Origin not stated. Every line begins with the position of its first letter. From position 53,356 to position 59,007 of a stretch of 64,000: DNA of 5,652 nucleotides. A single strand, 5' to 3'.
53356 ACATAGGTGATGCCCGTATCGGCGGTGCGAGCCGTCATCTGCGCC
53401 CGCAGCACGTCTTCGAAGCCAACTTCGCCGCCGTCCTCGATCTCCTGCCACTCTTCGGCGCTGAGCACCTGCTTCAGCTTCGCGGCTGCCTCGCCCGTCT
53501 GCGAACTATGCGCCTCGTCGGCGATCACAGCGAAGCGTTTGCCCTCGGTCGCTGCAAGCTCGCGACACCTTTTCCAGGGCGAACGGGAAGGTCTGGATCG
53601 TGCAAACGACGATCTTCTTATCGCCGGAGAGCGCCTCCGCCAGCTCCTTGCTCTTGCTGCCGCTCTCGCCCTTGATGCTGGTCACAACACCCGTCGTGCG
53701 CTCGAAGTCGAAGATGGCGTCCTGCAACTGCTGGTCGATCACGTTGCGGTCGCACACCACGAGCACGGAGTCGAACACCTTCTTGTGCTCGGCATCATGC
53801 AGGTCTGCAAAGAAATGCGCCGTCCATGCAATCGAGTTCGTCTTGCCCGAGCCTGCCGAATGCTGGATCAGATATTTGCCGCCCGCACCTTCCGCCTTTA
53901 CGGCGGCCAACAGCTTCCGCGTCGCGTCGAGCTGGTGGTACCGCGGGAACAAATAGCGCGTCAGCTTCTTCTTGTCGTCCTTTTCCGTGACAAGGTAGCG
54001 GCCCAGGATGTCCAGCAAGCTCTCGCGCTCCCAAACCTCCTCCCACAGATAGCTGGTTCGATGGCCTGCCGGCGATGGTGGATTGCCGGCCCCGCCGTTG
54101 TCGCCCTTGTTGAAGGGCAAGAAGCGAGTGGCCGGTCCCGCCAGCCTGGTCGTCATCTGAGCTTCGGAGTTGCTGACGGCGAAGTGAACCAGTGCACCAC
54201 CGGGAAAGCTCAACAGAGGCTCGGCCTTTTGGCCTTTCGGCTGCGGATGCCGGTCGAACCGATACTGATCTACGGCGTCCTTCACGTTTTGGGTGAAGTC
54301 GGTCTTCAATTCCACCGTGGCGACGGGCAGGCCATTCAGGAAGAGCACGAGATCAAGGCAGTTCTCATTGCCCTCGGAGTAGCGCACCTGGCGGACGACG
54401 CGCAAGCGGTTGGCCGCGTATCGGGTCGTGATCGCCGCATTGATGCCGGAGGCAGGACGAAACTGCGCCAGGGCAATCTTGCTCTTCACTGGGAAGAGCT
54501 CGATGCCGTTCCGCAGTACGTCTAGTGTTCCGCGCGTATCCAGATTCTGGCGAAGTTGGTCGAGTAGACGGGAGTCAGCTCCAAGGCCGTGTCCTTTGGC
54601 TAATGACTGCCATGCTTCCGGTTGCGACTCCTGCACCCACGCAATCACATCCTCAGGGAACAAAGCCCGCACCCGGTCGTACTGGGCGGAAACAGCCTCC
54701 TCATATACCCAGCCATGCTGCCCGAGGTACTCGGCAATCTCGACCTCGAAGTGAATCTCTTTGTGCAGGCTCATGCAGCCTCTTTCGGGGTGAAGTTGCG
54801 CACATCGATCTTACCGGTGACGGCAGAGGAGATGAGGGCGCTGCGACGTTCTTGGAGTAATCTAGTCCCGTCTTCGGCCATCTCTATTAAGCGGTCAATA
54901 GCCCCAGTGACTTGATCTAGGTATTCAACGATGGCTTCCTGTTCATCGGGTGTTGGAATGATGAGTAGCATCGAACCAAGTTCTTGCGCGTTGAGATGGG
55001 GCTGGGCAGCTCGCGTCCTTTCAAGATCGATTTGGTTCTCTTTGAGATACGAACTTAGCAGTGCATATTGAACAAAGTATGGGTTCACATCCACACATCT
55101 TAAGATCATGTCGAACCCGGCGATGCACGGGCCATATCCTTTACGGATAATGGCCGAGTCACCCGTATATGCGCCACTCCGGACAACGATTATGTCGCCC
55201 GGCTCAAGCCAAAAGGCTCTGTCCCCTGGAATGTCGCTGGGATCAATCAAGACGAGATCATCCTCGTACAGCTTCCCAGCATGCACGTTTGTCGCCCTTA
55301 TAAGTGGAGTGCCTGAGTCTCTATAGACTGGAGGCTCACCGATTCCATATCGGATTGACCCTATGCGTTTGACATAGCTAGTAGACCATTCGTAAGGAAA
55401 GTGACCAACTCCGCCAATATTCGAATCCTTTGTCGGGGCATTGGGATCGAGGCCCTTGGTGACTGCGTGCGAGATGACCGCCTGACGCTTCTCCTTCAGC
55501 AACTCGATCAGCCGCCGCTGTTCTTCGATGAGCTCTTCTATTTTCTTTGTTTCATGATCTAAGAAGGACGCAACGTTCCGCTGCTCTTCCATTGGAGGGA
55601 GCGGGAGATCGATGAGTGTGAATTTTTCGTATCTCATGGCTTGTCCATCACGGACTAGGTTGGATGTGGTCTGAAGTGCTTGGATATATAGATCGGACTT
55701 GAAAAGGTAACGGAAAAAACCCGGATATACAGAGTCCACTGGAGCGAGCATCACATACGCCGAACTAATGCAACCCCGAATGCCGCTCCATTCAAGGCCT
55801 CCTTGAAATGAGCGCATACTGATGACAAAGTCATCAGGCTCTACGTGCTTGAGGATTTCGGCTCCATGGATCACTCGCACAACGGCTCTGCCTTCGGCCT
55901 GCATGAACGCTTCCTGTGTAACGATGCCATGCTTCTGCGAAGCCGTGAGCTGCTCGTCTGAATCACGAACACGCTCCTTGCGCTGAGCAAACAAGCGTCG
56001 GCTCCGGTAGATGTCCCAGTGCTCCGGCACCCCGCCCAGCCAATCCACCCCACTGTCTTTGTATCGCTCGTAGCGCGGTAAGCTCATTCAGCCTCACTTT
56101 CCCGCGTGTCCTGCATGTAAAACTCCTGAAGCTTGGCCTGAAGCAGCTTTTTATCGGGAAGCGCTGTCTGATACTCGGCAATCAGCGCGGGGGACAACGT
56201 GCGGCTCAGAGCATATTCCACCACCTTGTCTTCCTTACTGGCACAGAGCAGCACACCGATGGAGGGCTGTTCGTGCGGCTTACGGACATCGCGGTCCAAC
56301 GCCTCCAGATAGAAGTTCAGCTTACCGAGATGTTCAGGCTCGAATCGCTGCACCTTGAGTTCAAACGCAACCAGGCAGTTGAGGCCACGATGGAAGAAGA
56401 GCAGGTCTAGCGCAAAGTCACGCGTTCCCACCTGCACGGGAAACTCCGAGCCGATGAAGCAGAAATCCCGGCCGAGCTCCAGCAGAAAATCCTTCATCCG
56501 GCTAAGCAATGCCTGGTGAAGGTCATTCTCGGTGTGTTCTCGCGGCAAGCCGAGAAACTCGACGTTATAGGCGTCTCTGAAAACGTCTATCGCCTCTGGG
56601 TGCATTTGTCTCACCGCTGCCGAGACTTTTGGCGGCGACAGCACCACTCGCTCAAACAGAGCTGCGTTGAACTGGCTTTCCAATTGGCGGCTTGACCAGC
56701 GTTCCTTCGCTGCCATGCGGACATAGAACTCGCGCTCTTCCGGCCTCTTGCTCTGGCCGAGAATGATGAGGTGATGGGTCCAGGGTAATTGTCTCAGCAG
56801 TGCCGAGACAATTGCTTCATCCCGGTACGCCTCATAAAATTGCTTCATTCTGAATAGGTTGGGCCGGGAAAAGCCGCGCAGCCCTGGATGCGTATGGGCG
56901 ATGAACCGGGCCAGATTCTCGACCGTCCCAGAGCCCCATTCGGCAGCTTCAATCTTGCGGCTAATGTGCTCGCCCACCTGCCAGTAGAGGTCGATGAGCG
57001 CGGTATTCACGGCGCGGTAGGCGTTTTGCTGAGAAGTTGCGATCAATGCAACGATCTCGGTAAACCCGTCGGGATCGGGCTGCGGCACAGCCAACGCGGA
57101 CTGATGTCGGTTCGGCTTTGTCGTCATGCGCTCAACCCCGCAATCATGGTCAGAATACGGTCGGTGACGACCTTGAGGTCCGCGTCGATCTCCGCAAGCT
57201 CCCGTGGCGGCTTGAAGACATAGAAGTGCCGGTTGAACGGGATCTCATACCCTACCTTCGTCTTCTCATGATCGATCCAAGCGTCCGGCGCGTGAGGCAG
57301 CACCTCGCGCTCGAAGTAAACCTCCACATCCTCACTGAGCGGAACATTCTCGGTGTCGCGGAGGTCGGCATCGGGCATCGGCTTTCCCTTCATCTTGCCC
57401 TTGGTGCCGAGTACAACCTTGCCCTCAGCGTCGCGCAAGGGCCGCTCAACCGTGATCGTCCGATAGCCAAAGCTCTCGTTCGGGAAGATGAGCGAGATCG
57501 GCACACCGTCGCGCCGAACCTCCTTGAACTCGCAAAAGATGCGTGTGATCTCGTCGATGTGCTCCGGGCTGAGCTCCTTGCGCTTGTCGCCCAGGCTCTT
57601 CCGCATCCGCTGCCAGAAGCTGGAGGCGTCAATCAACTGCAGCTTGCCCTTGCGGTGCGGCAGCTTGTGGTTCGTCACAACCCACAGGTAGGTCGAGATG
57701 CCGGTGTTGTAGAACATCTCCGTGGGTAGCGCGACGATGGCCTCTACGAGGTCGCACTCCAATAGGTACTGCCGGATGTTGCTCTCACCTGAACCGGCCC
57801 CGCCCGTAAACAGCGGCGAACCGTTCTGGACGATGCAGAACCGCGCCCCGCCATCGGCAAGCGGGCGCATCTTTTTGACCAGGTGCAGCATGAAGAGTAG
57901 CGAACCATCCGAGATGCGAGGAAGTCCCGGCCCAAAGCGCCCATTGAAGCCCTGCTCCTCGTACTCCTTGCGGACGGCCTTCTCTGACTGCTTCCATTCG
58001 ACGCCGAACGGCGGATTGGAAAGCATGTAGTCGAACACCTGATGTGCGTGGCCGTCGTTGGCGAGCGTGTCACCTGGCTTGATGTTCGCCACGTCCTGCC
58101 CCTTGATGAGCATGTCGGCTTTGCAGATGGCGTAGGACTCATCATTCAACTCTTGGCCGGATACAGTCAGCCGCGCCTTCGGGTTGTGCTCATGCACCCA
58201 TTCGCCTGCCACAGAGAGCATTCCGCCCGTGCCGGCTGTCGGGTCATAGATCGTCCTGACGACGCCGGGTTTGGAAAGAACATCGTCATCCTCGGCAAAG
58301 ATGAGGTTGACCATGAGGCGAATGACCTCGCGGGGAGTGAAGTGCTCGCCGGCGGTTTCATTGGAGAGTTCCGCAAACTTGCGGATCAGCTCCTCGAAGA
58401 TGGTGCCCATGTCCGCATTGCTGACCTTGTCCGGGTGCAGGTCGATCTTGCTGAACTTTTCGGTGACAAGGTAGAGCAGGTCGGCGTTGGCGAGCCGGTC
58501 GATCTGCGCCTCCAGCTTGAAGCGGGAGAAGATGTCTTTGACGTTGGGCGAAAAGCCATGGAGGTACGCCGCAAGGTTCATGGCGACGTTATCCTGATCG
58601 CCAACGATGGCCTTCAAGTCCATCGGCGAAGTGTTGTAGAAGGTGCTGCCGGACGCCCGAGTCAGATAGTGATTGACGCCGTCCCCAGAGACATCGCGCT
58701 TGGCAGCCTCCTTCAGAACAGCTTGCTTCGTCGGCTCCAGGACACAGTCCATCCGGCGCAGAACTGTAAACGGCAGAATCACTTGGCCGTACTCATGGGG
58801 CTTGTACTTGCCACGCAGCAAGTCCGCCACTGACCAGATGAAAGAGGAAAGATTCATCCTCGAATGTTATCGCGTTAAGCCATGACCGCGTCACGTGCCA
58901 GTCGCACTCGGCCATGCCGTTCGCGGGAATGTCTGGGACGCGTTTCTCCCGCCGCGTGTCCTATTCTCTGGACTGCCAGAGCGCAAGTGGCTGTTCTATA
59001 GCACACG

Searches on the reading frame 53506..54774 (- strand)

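Call 39: search_protein_families(library=pfam, proteins=[window:53506-54774:-], max_evalue=0.001)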
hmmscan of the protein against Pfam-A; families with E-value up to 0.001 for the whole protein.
window:53506-54774:- (422 aa): 3 families
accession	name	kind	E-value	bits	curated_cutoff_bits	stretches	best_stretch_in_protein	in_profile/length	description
PF04313.20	HSDR_N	-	1.4e-16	61.4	25.1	1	119-213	107-195/198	Type I restriction enzyme R protein N terminus (HSDR_N)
PF04851.21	ResIII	-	7.6e-11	42.6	22.5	1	277-398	4-112/164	Type III restriction enzyme, res subunit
PF18766.7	SWI2_SNF2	-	1.3e-09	38.5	26.7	1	280-397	1-104/221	SWI2/SNF2 ATPase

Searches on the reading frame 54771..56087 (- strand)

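Call 39: search_protein_families(library=pfam, proteins=[window:54771-56087:-], max_evalue=0.001)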
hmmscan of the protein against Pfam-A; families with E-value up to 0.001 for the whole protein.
window:54771-56087:- (438 aa): 1 family
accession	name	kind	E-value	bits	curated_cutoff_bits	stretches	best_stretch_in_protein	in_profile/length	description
PF01420.25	Methylase_S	-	1.4e-10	42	22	1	290-395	52-154/168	Type I restriction modification DNA specificity domain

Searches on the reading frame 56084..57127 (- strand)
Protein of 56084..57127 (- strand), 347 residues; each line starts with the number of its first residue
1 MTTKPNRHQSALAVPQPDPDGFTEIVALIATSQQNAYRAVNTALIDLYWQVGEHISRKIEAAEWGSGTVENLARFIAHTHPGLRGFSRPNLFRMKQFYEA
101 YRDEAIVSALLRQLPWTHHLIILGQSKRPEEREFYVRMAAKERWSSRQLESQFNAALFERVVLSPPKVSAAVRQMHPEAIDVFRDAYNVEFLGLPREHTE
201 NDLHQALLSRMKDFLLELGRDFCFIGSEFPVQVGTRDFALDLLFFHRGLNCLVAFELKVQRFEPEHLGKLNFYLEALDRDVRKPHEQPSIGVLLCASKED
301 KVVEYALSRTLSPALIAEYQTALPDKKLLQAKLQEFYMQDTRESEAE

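Call 39: search_protein_families(library=pfam, proteins=[window:56084-57127:-], max_evalue=0.001)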
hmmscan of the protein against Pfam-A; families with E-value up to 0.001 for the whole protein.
window:56084-57127:- (347 aa): 2 families
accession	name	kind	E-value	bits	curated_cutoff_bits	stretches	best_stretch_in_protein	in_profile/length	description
PF06250.17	YhcG_C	-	5.6e-55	185.9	32.5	1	181-333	2-156/157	YhcG PDDEXK nuclease domain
PF17761.7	DUF1016_N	-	6.1e-45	153.1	32.8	1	24-160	1-137/137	DUF1016 N-terminal domain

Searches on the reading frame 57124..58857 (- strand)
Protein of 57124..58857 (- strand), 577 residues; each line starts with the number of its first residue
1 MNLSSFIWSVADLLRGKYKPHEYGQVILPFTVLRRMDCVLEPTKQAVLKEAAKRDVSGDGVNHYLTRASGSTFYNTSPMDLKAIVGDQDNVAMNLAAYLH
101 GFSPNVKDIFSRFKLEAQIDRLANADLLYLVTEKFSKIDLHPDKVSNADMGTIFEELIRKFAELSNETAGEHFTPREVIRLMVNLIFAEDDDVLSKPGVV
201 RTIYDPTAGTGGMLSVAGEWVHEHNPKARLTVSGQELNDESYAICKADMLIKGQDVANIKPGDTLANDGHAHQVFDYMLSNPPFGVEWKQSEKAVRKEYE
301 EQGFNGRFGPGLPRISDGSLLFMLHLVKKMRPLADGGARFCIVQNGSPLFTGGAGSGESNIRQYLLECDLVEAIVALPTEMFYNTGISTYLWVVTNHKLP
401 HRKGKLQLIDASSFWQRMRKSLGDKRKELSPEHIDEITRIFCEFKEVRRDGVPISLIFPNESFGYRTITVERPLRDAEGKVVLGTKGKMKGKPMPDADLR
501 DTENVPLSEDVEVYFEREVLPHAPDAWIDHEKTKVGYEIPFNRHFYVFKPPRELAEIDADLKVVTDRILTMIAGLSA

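Call 39: search_protein_families(library=pfam, proteins=[window:57124-58857:-], max_evalue=0.001)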
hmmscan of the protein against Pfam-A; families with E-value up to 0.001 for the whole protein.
window:57124-58857:- (577 aa): 2 families
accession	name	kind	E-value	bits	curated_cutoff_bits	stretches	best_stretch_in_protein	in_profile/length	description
PF02384.22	N6_Mtase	-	4.6e-57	194.1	20.4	1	148-448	4-279/311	N-6 DNA Methylase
PF12161.14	HsdM_N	-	1.9e-25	90.5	24.5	1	3-135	1-135/135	HsdM N-terminal domain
